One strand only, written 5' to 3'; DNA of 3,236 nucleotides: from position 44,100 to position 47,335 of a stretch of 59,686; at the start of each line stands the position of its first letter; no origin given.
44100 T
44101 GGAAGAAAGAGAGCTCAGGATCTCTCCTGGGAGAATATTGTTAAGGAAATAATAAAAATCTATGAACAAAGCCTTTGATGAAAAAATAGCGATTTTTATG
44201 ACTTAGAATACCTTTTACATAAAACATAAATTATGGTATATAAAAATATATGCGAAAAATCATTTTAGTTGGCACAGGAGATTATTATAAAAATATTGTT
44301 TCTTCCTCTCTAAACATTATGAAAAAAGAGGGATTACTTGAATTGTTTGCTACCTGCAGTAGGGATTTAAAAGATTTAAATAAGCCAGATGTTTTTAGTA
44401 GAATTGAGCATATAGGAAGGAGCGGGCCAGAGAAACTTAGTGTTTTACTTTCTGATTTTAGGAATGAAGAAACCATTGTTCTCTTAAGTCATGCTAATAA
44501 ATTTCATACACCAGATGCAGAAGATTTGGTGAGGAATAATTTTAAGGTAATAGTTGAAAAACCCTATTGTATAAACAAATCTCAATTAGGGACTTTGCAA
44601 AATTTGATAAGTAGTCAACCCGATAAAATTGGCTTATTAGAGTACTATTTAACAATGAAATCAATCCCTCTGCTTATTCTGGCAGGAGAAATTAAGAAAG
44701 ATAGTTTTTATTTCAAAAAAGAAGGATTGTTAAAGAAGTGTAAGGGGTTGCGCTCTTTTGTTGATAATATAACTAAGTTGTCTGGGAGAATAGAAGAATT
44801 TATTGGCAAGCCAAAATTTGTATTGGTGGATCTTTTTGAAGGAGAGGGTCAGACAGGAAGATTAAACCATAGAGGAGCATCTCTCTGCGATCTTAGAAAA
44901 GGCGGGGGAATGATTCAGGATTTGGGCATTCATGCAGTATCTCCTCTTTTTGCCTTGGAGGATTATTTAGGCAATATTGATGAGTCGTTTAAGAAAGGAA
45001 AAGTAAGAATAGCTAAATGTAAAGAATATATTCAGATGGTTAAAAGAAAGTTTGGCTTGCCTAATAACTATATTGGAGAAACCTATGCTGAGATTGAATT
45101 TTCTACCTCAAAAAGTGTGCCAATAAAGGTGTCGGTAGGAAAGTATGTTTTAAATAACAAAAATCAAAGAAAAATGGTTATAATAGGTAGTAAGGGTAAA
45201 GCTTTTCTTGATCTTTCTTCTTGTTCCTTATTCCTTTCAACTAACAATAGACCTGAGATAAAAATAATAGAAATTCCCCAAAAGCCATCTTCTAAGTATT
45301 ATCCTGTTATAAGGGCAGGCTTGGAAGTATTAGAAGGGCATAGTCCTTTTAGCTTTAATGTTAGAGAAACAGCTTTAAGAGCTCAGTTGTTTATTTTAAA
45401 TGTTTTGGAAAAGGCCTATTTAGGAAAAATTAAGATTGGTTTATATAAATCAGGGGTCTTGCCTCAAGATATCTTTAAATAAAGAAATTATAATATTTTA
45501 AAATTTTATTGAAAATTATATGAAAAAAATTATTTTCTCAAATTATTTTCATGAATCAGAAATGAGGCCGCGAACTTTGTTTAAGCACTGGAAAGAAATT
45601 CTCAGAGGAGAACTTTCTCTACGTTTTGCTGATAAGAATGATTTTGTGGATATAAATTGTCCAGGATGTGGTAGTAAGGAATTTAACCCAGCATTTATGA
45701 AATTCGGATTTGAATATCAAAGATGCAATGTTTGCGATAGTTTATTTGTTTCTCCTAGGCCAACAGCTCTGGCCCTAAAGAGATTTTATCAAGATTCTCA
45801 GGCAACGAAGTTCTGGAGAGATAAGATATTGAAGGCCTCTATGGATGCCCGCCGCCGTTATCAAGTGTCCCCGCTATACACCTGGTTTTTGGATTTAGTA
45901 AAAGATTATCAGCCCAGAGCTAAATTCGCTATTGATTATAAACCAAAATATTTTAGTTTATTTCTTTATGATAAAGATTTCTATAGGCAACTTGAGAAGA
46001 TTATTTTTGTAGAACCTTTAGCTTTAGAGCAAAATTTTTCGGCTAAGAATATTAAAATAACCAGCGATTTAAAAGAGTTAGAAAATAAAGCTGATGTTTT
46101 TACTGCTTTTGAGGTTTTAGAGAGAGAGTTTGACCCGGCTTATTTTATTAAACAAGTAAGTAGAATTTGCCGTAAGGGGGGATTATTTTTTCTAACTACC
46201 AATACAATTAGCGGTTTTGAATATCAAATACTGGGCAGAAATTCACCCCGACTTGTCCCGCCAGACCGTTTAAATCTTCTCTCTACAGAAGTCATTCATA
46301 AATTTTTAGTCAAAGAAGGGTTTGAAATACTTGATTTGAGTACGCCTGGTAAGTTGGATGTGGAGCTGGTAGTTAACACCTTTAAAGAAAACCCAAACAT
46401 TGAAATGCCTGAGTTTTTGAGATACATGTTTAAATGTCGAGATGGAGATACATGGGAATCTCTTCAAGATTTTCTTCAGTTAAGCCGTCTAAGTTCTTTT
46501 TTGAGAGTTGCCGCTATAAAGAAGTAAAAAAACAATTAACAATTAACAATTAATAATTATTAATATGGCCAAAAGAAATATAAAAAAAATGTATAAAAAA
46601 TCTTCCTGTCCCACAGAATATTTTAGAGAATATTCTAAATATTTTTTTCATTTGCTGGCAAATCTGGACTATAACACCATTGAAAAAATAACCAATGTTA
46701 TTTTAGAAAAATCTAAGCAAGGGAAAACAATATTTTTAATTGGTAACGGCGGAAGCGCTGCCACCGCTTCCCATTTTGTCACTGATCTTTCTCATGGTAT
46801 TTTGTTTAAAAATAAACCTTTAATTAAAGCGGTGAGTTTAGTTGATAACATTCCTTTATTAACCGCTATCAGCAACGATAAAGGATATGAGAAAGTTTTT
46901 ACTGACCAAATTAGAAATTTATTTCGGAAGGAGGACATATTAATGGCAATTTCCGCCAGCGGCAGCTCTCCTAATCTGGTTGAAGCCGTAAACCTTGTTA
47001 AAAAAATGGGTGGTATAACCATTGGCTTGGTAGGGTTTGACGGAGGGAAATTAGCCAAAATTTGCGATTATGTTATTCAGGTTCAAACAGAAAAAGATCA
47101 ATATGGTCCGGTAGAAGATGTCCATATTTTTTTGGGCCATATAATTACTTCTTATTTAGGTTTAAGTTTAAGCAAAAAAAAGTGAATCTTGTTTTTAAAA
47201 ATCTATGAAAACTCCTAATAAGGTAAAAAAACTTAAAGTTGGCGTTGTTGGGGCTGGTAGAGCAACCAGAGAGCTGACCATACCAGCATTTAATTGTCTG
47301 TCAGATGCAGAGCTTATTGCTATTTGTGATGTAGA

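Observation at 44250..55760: Second, differently built CMP-ulosonic-acid-like module: SIS, two Gfo/Idh/MocA, 2-hydroxyacid DH, B12-rSAM, HpcH aldolase, two Zn-ribbon MTases, KdsB-like enzyme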

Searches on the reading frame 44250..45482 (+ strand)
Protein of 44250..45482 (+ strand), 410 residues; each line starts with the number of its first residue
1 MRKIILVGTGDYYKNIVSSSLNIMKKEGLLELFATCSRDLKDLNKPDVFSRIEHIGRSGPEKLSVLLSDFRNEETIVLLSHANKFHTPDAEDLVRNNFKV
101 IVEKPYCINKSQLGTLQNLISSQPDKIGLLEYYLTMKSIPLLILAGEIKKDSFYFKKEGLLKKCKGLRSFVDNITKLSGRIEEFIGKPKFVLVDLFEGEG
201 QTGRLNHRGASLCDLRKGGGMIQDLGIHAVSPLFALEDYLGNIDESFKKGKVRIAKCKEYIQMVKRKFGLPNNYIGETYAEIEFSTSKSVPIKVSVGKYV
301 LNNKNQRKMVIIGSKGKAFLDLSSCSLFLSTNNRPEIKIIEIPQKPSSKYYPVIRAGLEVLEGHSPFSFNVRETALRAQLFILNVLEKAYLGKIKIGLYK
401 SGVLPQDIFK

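Call 4: search_protein_families(library=pfam, proteins=[window:44250-45482:+], max_evalue=0.01)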
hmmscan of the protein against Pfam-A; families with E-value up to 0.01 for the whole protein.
window:44250-45482:+ (410 aa): 0 families

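Call 6: search_protein_families(library=ncbifam, proteins=[window:44250-45482:+], max_evalue=0.01)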
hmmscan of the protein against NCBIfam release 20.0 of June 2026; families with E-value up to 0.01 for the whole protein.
window:44250-45482:+ (410 aa): 0 families

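Call 25: search_solved_structures(query=window:44250-45482:+, max_evalue=10)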
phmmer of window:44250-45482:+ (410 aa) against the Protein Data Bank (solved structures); distinct sequences matched with E-value up to 10: 4.
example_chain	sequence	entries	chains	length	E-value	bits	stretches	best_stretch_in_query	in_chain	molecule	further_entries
5e2q_A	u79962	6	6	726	0.82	12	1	352-395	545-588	Dipeptidyl peptidase 3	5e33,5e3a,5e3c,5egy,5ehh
3t6b_A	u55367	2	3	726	0.85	12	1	352-395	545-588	Dipeptidyl peptidase 3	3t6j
3fvy_A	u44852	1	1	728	0.86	11.9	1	352-395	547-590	Dipeptidyl-peptidase 3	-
7oup_A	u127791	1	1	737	0.87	11.9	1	352-395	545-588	Dipeptidyl peptidase 3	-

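Call 41: find_homologous_proteins(query=window:44250-45482:+, max_evalue=0.001)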
Query window:44250-45482:+ (410 aa): 55 proteins with E <= 0.001 among 8000 candidates.
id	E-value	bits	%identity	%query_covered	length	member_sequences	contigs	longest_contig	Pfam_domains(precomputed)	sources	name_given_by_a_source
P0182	6.2e-267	903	100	100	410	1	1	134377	-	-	-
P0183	2.5e-183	628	68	100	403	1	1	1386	-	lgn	-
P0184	1.7e-180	619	69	99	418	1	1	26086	-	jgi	-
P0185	5.4e-177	607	68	99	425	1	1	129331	-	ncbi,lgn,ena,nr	ncbi:hypothetical protein KJA13_00630 [Patescibacteria group bacterium]|nr:hypothetical protein [Pat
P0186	5.7e-174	597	66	100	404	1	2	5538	-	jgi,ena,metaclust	metaclust:\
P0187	6.2e-171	587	66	99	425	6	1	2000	-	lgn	-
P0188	6.1e-166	571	62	100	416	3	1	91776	PF01408.29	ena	-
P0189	1.9e-161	556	62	100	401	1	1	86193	PF01408.29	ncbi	ncbi:MAG: Gfo/Idh/MocA family oxidoreductase [Candidatus Nealsonbacteria bacterium]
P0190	5.8e-145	501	55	100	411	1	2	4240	-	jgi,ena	-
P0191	5.8e-127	442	53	94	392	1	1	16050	PF01408.29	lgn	-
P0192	1.6e-123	431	49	99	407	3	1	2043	-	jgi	-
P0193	2.0e-122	427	50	100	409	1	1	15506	PF01408.29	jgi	-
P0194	1.0e-117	412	50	100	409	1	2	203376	-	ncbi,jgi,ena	-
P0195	7.8e-117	409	48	99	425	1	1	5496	PF01408.29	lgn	-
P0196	2.4e-113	397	47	99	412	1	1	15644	-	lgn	-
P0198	8.6e-110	386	46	100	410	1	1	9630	PF01408.29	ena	-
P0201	2.6e-99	351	43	100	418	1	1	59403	PF01408.29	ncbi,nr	ncbi:Gfo/Idh/MocA family oxidoreductase [Candidatus Pacearchaeota archaeon]|nr:Gfo/Idh/MocA family o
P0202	3.3e-95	338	42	95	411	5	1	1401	PF01408.29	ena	-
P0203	3.8e-95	337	43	100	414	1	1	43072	PF01408.29,PF22725.2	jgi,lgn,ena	-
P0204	9.3e-95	336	44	95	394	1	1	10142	PF01408.29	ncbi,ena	-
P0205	1.1e-94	336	44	100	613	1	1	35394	PF01380.28,PF13580.12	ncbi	-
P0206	4.4e-92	327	43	96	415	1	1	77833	PF01408.29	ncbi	-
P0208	2.1e-90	322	41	99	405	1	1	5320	PF01408.29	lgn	-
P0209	1.9e-89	319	43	95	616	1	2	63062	PF01380.28,PF13580.12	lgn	-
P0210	1.7e-88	316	39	100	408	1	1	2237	PF01408.29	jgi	-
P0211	2.6e-88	315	42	100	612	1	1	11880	PF01380.28,PF13580.12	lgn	-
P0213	6.5e-87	310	42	94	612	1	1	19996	PF02348.26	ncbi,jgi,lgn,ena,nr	ncbi:MAG: hypothetical protein KJ592_01370 [Nanoarchaeota archaeon]|nr:hypothetical protein [Nanoarc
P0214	1.5e-85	306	38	95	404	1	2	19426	PF01408.29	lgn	-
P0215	1.8e-85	306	39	100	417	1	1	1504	PF01408.29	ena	-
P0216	2.1e-85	305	40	95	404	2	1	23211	PF01408.29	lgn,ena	-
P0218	5.8e-83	297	40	100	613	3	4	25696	PF01380.28,PF01408.29,PF13580.12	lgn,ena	-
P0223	2.0e-81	292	39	99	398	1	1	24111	PF01408.29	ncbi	-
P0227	3.7e-77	278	39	99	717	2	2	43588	PF13489.13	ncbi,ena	-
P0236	1.1e-51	194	34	99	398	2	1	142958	PF01408.29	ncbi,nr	ncbi:Gfo/Idh/MocA family oxidoreductase [Candidatus Woesearchaeota archaeon]|nr:Gfo/Idh/MocA family 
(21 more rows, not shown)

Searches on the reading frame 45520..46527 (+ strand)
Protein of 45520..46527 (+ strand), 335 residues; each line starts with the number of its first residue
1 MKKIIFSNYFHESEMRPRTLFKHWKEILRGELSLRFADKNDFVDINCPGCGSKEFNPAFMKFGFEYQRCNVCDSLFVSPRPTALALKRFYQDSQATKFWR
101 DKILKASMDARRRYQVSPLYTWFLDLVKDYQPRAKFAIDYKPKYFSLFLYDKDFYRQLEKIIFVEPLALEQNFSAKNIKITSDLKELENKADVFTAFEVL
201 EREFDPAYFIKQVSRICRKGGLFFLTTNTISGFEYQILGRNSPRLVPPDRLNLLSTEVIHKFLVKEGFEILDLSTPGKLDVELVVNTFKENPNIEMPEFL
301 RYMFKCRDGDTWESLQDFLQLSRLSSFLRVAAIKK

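Call 4: search_protein_families(library=pfam, proteins=[window:45520-46527:+], max_evalue=0.01)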
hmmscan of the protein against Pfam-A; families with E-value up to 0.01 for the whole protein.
window:45520-46527:+ (335 aa): 2 families
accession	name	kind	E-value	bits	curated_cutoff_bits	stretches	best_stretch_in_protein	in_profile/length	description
PF13489.12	Methyltransf_23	-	3e-06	27.5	27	1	160-271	60-162/164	Methyltransferase domain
PF08241.18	Methyltransf_11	-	0.0027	18.8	21.2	0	184-225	54-95/95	Methyltransferase domain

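Call 6: search_protein_families(library=ncbifam, proteins=[window:45520-46527:+], max_evalue=0.01)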
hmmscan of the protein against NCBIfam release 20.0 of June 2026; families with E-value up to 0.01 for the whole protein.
window:45520-46527:+ (335 aa): 1 family
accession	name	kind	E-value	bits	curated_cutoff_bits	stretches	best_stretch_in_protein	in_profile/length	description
TIGR01983.1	UbiG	equivalog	0.0012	18.2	102.95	1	183-237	108-165/228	bifunctional 2-polyprenyl-6-hydroxyphenol methylase/3-demethylubiquinol 3-O-methyltransferase UbiG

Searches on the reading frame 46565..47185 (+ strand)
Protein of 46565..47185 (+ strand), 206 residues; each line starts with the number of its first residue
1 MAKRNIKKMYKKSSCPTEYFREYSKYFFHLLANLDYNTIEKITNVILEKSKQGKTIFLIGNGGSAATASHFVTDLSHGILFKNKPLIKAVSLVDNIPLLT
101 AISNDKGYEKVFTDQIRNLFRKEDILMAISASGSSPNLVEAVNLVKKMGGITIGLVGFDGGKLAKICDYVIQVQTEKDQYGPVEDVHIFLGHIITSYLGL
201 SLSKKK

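Call 4: search_protein_families(library=pfam, proteins=[window:46565-47185:+], max_evalue=0.01)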
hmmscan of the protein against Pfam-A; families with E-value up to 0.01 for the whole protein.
window:46565-47185:+ (206 aa): 2 families
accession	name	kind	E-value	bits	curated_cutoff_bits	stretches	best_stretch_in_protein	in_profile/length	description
PF13580.11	SIS_2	-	6e-20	72.1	27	1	19-157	2-138/138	SIS domain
PF01380.27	SIS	-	3e-10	40.5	25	1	112-179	43-110/131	SIS domain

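Call 6: search_protein_families(library=ncbifam, proteins=[window:46565-47185:+], max_evalue=0.01)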
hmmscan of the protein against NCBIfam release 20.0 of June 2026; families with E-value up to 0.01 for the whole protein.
window:46565-47185:+ (206 aa): 19 families
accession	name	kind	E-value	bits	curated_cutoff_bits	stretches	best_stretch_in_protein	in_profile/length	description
TIGR00441.1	gmhA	equivalog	7.6e-32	110.5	209.45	1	45-196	3-151/154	D-sedoheptulose 7-phosphate isomerase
NF010546.0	PRK13936.1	equivalog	3.2e-29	102.1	276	1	37-198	27-188/197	phosphoheptose isomerase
NF001628.0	PRK00414.1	equivalog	5.3e-26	91.4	265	1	35-196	26-184/192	D-sedoheptulose 7-phosphate isomerase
NF010547.0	PRK13938.1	equivalog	7.2e-25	87.8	320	1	42-198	34-187/196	D-sedoheptulose 7-phosphate isomerase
NF008138.0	PRK10886.1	equivalog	1.8e-20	73.5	352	1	38-167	26-154/196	DnaA initiator-associating protein DiaA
NF002805.0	PRK02947.1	subfamily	5.8e-09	35.5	135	1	18-159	6-144/247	sugar isomerase domain-containing protein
TIGR03127.2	RuMP_HxlB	equivalog_domain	5.8e-08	32.8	160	1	114-179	64-129/178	6-phospho-3-hexuloisomerase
NF041755.1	RuMP_HxlAB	equivalog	2.3e-07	30.1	500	1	114-184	280-349/391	bifunctional 3-hexulose-6-phosphate synthase/6-phospho-3-hexuloisomerase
NF009222.0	PRK12570.1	subfamily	1.2e-06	27.7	255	1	108-175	124-191/307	N-acetylmuramic acid 6-phosphate etherase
NF003915.0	PRK05441.1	subfamily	1.5e-06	27.5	168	1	120-175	129-184/300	N-acetylmuramic acid 6-phosphate etherase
NF046059.1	NagB_SO3506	equivalog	3.1e-06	26.8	430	1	118-178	82-142/330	glucosamine-6-phosphate deaminase NagB-II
NF008458.0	PRK11337.1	equivalog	6.8e-06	25.3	378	1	119-174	185-240/293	MurR/RpiR family transcriptional regulator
TIGR00274.1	TIGR00274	equivalog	1.8e-05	24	302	1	116-173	119-177/291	N-acetylmuramic acid 6-phosphate etherase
NF040776.2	AlsR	equivalog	0.00026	20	400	1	119-172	173-226/279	transcriptional repressor AlsR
TIGR00393.1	kpsF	subfamily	0.0003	20.5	203.7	1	120-178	45-103/268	KpsF/GutQ family sugar-phosphate isomerase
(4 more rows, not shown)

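Call 43: search_solved_structures(query=window:46565-47185:+, max_evalue=1e-8)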
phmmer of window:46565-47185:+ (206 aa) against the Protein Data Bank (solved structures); distinct sequences matched with E-value up to 1e-8: 15.
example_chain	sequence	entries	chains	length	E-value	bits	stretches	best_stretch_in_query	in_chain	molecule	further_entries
5ltz_A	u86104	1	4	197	2.3e-28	102.7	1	37-199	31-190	Phosphoheptose isomerase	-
5lu7_A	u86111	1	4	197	4.3e-28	101.8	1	37-199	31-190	Phosphoheptose isomerase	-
1tk9_A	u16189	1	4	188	5.7e-28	101.4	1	38-195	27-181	Phosphoheptose isomerase 1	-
2xbl_A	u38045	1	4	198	6e-28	101.3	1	37-199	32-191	PHOSPHOHEPTOSE ISOMERASE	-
2x3y_A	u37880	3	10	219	7.9e-28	101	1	37-198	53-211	PHOSPHOHEPTOSE ISOMERASE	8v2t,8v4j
5lu5_A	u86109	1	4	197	1.1e-27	100.5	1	37-199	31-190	Phosphoheptose isomerase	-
5lu6_A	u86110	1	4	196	8.9e-27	97.5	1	37-198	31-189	Phosphoheptose isomerase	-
1x94_A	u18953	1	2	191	9.2e-23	84.4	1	38-196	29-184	putative Phosphoheptose isomerase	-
5i01_A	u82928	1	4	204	3.2e-22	82.7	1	53-195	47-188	Phosphoheptose isomerase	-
5by2_A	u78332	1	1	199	5.1e-21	78.7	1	50-198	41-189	Phosphoheptose isomerase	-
1x92_A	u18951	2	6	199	1.8e-20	76.9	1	51-196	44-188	PHOSPHOHEPTOSE ISOMERASE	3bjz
2i22_A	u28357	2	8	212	1.2e-19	74.2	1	35-197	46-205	Phosphoheptose isomerase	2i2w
2yva_A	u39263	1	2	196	3.5e-18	69.5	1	41-190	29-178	DnaA initiator-associating protein diaA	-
4u6n_A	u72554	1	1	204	3.9e-18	69.3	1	41-190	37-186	DnaA initiator-associating protein DiaA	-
3trj_A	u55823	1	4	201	1.9e-16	63.8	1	50-196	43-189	Phosphoheptose isomerase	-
